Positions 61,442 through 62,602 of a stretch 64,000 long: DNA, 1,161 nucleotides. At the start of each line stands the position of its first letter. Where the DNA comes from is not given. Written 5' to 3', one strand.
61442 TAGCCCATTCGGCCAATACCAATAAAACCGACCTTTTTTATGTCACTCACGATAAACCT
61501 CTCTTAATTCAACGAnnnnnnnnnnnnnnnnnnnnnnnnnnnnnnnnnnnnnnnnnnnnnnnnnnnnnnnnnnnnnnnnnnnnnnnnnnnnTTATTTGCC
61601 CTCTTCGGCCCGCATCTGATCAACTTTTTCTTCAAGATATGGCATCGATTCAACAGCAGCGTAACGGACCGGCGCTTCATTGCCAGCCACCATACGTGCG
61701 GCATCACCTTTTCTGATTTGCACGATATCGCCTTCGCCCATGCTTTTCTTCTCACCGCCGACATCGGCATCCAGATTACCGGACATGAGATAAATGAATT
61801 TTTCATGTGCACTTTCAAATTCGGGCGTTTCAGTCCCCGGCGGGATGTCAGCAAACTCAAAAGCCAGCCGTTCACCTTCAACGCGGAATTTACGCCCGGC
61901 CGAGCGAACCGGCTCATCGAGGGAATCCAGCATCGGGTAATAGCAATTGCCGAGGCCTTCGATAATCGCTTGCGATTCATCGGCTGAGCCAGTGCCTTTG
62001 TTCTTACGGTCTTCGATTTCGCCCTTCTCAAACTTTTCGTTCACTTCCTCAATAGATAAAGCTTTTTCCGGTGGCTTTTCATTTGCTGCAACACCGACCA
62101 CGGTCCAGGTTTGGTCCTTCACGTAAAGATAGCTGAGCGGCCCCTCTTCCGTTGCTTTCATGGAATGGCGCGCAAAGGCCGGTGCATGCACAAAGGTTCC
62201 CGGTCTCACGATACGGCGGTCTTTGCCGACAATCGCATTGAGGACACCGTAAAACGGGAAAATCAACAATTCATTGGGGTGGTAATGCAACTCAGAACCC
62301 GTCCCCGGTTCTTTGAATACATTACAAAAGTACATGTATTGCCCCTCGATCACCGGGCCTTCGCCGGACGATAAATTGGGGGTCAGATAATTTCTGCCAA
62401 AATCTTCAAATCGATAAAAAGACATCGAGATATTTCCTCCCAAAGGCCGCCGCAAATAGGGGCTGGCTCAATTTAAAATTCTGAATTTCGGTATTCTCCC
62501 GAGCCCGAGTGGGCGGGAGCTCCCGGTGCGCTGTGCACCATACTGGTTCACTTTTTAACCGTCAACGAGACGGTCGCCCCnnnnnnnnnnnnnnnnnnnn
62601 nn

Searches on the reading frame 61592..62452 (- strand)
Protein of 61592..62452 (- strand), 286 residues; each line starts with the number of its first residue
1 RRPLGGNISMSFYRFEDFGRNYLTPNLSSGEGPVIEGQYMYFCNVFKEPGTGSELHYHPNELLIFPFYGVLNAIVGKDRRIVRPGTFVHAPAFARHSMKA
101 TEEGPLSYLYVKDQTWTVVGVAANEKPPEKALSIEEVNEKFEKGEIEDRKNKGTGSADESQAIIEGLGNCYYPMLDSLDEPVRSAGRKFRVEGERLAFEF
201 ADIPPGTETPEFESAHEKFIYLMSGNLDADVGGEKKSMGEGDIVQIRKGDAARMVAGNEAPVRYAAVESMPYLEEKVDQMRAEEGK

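Call 31: search_protein_families(library=pfam, proteins=[window:61592-62452:-], max_evalue=0.0001)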
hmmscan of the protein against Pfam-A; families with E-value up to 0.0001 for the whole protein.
window:61592-62452:- (286 aa): 1 family
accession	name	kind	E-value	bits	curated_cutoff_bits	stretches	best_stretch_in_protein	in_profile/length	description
PF07883.17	Cupin_2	-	7.5e-19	67.6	27.2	2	48-111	6-69/70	Cupin domain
